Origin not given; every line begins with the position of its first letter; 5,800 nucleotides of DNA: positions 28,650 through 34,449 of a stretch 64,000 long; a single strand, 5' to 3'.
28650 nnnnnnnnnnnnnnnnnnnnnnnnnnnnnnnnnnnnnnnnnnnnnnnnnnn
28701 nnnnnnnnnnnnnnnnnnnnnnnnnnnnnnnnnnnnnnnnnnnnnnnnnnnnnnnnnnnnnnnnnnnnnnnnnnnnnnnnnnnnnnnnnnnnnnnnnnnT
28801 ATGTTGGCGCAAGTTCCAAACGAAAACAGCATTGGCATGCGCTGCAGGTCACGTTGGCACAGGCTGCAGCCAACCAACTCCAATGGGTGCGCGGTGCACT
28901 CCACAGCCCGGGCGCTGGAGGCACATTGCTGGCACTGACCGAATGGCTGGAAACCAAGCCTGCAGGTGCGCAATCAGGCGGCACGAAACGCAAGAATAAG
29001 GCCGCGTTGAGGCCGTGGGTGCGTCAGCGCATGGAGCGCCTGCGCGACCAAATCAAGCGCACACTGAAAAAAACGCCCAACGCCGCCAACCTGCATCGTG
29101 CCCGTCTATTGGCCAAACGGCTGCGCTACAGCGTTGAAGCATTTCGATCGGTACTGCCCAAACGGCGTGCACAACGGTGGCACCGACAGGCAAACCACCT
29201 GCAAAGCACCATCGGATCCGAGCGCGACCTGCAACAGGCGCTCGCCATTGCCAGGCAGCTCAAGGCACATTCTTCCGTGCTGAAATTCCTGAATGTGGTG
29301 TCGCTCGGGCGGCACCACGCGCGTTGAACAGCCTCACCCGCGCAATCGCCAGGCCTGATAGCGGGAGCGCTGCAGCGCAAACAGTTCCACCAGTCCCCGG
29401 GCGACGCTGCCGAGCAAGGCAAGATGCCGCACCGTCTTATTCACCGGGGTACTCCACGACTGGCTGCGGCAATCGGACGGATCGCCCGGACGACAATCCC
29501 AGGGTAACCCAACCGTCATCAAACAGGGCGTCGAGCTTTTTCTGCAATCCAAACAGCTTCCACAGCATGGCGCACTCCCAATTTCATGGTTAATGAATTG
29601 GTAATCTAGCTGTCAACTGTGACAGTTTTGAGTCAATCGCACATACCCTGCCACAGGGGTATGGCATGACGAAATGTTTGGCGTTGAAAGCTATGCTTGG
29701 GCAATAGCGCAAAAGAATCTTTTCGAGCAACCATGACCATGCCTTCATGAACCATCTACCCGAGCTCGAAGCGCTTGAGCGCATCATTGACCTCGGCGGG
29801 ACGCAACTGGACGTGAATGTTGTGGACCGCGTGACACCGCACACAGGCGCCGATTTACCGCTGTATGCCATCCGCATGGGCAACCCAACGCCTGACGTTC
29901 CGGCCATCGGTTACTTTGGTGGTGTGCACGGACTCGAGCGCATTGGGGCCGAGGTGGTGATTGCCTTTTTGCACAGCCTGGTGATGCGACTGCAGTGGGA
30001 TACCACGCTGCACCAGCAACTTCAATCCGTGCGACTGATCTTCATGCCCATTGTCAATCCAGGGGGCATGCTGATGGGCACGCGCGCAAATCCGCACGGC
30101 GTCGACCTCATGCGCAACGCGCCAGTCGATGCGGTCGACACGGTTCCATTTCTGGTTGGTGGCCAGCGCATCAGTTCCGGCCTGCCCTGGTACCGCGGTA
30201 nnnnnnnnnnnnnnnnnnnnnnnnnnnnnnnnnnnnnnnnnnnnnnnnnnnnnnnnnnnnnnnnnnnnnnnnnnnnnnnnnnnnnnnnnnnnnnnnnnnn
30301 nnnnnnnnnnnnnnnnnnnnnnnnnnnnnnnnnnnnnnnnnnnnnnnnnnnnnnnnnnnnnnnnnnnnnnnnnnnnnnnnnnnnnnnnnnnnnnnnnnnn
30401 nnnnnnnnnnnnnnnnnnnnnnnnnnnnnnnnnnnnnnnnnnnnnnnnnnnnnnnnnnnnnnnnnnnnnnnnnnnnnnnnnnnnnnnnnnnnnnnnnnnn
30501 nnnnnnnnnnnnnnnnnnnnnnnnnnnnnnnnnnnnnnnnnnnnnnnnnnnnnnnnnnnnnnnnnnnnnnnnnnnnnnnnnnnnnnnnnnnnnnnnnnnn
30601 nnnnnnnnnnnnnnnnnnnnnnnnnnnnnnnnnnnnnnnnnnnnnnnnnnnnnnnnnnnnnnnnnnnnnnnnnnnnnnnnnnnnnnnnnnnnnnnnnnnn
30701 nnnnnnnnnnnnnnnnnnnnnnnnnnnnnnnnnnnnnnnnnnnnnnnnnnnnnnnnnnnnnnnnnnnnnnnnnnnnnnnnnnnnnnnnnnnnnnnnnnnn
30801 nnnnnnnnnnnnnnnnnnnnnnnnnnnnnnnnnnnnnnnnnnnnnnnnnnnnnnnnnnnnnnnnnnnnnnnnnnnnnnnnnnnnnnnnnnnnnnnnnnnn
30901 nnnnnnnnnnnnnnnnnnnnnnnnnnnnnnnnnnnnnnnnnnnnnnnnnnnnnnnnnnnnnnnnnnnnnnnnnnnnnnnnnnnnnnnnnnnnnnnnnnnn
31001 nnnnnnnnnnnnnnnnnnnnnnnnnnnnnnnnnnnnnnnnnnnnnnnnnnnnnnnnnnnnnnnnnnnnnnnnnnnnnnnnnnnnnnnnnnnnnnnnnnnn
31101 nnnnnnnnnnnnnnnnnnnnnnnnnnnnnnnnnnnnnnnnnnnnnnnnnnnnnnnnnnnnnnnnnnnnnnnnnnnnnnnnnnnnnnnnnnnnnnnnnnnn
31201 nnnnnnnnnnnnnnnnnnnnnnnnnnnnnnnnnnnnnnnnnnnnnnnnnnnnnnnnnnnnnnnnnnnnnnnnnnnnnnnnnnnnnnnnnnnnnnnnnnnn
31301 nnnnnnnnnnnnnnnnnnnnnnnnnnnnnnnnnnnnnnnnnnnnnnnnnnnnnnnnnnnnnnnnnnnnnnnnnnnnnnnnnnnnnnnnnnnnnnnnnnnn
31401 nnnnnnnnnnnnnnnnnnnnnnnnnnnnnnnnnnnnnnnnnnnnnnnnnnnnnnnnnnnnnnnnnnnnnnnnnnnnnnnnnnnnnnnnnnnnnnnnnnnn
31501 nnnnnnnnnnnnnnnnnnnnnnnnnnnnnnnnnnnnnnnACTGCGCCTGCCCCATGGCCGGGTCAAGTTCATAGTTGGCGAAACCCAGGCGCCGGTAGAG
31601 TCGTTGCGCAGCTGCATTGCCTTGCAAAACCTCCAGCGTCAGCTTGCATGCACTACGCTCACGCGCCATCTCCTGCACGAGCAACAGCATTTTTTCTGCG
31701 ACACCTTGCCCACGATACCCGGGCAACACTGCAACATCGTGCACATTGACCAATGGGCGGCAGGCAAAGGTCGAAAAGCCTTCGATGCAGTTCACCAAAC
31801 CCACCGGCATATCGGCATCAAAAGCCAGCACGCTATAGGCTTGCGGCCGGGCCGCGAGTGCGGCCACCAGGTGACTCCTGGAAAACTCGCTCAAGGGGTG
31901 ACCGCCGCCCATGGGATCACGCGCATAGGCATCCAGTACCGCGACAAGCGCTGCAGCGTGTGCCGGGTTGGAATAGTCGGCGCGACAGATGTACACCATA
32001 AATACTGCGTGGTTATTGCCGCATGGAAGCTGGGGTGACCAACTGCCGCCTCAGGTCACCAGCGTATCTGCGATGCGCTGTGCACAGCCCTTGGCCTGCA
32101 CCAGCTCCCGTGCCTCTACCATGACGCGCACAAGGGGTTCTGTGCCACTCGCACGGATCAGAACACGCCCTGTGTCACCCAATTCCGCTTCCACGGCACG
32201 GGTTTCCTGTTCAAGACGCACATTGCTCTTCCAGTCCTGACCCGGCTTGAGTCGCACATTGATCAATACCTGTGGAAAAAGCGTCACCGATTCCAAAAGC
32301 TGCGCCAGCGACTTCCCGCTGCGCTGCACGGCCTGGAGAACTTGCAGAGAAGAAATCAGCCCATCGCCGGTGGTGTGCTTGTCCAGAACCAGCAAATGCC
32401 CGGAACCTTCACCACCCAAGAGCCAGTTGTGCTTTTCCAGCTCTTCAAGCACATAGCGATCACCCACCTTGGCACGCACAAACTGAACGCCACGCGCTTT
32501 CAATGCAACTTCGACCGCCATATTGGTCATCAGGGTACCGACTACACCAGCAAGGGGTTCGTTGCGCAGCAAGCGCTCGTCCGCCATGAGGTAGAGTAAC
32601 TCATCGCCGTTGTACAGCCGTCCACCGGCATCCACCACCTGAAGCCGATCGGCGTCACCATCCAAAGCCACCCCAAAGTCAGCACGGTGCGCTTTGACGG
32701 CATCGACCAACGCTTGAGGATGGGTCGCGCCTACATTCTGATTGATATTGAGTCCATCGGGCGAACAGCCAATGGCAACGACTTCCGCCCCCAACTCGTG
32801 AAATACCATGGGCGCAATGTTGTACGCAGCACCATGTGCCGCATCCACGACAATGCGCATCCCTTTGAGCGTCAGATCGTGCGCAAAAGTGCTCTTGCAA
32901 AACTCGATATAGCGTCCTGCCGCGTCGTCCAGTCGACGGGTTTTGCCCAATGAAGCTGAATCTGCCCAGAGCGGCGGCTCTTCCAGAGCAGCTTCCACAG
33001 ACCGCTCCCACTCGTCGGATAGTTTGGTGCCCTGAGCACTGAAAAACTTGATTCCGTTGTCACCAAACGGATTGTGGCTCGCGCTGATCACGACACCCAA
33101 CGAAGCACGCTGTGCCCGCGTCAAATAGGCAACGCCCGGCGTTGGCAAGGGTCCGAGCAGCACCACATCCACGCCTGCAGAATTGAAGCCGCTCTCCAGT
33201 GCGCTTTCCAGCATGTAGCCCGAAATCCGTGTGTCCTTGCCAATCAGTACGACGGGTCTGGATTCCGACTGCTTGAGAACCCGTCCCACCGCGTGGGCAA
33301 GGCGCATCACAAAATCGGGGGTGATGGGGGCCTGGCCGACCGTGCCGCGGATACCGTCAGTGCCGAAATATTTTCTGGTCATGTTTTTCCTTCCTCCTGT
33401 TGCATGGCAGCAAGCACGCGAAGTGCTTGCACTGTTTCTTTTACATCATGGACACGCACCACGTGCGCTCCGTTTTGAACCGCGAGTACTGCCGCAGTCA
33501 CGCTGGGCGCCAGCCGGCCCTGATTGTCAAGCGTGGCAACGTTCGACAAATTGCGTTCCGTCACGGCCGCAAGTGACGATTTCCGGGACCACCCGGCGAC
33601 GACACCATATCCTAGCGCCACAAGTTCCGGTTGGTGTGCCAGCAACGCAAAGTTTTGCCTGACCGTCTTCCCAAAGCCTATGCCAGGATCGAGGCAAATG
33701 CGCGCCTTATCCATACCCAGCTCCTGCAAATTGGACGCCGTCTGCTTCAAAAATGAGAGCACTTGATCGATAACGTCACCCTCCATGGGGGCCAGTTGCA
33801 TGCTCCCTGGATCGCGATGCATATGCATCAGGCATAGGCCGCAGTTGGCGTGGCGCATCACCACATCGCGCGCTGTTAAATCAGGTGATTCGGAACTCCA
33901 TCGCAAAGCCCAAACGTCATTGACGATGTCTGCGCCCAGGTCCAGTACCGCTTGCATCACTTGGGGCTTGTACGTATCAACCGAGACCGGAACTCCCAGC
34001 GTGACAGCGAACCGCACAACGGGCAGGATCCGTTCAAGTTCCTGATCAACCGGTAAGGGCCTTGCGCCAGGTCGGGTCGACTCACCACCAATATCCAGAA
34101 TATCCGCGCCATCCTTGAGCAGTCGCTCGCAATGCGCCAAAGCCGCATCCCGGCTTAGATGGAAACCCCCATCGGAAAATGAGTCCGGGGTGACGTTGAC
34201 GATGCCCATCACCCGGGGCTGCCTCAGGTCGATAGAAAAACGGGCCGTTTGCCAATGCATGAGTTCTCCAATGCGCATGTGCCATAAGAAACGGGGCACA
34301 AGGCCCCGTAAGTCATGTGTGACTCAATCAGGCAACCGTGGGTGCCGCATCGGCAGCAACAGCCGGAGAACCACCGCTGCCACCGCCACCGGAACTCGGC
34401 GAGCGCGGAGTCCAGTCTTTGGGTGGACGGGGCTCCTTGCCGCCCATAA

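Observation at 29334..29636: Two translationally coupled microproteins (43 and 36 aa) behind a Pho-type promoter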

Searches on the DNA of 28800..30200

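Call 7: search_rna_families(source=window, start=28800, end=30200, threshold=evalue, max_evalue=5)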
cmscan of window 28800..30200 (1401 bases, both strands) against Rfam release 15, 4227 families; matches with E-value up to 5: 1.
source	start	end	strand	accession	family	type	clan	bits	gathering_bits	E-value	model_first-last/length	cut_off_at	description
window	29557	29655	-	RF00470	Toga_5_CRE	Cis-reg;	-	13.3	120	0.58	1-268/268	no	Togavirus 5' plus strand cis-regulatory element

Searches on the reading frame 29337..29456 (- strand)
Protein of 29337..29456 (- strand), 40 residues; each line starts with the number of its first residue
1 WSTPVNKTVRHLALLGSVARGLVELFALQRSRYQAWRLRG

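Call 10: search_protein_families(library=pfam, proteins=[window:29337-29444:-], max_evalue=10)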
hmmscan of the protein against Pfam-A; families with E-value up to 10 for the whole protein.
seq(36 aa): 0 families

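Call 14: search_protein_families(library=ncbifam, proteins=[window:29337-29444:-], max_evalue=10)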
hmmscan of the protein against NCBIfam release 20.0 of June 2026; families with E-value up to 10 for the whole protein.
seq(36 aa): 0 families

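Call 21: find_homologous_proteins(query=window:29337-29456:-, max_evalue=0.01)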
Query seq(40 aa) (40 aa): 9 proteins with E <= 0.01 among 10 candidates.
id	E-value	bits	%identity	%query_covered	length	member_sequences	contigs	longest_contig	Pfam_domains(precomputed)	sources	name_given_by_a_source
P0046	5.1e-16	74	95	100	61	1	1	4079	-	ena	-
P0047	7.0e-13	64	94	90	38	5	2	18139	-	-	-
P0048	3.9e-12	62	80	100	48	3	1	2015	-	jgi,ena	jgi:hypothetical protein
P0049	1.6e-10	57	79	98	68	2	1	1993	-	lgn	-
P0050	1.8e-8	51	88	80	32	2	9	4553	-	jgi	jgi:hypothetical protein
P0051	6.0e-8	49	84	80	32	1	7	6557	-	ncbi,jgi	jgi:hypothetical protein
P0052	1.2e-3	36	71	83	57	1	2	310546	-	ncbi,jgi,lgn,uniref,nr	ncbi:hypothetical protein HNP48_004276 [Acidovorax soli]|jgi:hypothetical protein|uniref:Uncharacter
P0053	1.3e-3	36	71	83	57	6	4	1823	-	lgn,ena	-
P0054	3.5e-3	34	62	83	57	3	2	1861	-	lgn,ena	-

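Call 51: find_encoding_contigs(protein=P0052, flank=4000, max_places=3)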
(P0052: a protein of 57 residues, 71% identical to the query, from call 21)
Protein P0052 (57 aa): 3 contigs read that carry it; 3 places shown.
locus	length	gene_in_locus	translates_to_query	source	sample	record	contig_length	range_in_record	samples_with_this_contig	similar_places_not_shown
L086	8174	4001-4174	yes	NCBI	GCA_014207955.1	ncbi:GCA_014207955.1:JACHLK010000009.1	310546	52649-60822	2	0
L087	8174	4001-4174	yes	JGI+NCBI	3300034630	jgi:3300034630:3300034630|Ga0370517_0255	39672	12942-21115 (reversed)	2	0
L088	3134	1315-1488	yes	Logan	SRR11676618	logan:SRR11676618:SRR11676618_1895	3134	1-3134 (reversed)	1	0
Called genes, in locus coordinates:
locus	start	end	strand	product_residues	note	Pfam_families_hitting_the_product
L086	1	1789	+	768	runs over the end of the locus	PF00270:DEAD (faint), PF06733:DEAD_2, PF13307:Helicase_C_2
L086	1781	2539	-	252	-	PF12697:Abhydrolase_6, PF00561:Abhydrolase_1, PF12146:Hydrolase_4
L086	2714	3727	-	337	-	PF00246:Peptidase_M14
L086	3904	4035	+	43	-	-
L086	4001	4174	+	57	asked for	-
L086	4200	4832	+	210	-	PF03006:HlyIII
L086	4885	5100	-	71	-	PF03459:TOBE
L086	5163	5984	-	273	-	PF00005:ABC_tran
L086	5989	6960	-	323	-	PF13379:NMT1_2, PF04069:OpuAC, PF12974:Phosphonate-bd, PF09084:NMT1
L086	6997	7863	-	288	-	PF00528:BPD_transp_1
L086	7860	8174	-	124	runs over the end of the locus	-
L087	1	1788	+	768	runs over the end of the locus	PF00270:DEAD (faint), PF06733:DEAD_2, PF13307:Helicase_C_2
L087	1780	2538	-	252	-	PF12697:Abhydrolase_6, PF00561:Abhydrolase_1, PF12146:Hydrolase_4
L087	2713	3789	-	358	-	PF00246:Peptidase_M14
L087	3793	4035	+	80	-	-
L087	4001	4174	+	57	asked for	-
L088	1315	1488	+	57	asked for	-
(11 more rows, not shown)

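Call 64: search_protein_families(library=pfam, alignment_id=A2, max_evalue=10)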
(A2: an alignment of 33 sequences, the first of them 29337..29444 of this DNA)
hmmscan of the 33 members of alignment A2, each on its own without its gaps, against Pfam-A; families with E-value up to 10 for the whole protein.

A. member 1, window:29337-29444:- (36 aa): 0 families

B. families by the number of members that match (of 33 scanned): 0 families

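Call 67: search_solved_structures(query=A2, max_evalue=1)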
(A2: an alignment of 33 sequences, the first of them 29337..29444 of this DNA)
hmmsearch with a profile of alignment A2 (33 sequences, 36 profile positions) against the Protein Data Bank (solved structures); distinct sequences matched with E-value up to 1: 0.

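Call 70: predict_structure(alignment_id=A2)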
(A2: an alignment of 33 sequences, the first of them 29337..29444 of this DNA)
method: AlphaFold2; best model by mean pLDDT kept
length: 36 residues; sequences in the alignment: 33
mean_pLDDT: 87.4   pTM: 0.42
mean pLDDT of the five models: 87.4, 87.2, 84.1, 81.5, 80.2
residues with pLDDT >= 90: 20; 70-90: 14; 50-70: 2; < 50: 0
segments of 3 or more residues with pLDDT < 50: none
pLDDT, mean of each block of 10 residues (from residue 1): 88 95 86 75
secondary structure, 60 per line:
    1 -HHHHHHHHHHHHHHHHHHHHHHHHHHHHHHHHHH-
elements in order: H2-35

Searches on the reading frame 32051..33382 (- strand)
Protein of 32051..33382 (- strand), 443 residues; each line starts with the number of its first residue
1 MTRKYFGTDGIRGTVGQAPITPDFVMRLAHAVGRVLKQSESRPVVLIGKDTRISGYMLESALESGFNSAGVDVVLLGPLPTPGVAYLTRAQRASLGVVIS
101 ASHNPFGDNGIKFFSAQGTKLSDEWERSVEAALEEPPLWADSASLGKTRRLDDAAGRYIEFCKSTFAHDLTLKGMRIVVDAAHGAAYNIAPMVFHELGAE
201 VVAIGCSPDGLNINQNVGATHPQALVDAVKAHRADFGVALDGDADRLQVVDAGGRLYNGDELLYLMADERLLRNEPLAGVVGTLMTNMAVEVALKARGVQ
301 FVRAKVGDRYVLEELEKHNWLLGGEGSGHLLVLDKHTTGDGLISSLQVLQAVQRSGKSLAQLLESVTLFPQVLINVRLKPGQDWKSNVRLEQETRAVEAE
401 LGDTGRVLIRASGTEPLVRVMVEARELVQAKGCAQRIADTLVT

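Call 9: search_protein_families(library=pfam, proteins=[window:32051-33382:-])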
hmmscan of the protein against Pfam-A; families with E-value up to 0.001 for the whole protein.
window:32051-33382:- (443 aa): 4 families
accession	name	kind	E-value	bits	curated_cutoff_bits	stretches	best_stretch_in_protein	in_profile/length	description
PF02878.22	PGM_PMM_I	-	5.5e-43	146.4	22.5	1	3-135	1-133/138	Phosphoglucomutase/phosphomannomutase, alpha/beta/alpha domain I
PF02880.22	PGM_PMM_III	-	3e-34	118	20.7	1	258-365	1-110/115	Phosphoglucomutase/phosphomannomutase, alpha/beta/alpha domain III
PF02879.22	PGM_PMM_II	-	3e-19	69.9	29.3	1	157-254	2-103/103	Phosphoglucomutase/phosphomannomutase, alpha/beta/alpha domain II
PF00408.26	PGM_PMM_IV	-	4.3e-17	62.4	23.1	1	373-439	1-67/68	Phosphoglucomutase/phosphomannomutase, C-terminal domain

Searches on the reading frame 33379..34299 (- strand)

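Call 9: search_protein_families(library=pfam, proteins=[window:33379-34299:-])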
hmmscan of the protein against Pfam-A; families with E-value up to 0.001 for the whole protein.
window:33379-34299:- (306 aa): 1 family
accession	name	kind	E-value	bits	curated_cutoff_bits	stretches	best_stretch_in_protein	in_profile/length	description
PF00809.28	Pterin_bind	-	2e-69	234.4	25.5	1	31-284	1-244/244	Pterin binding enzyme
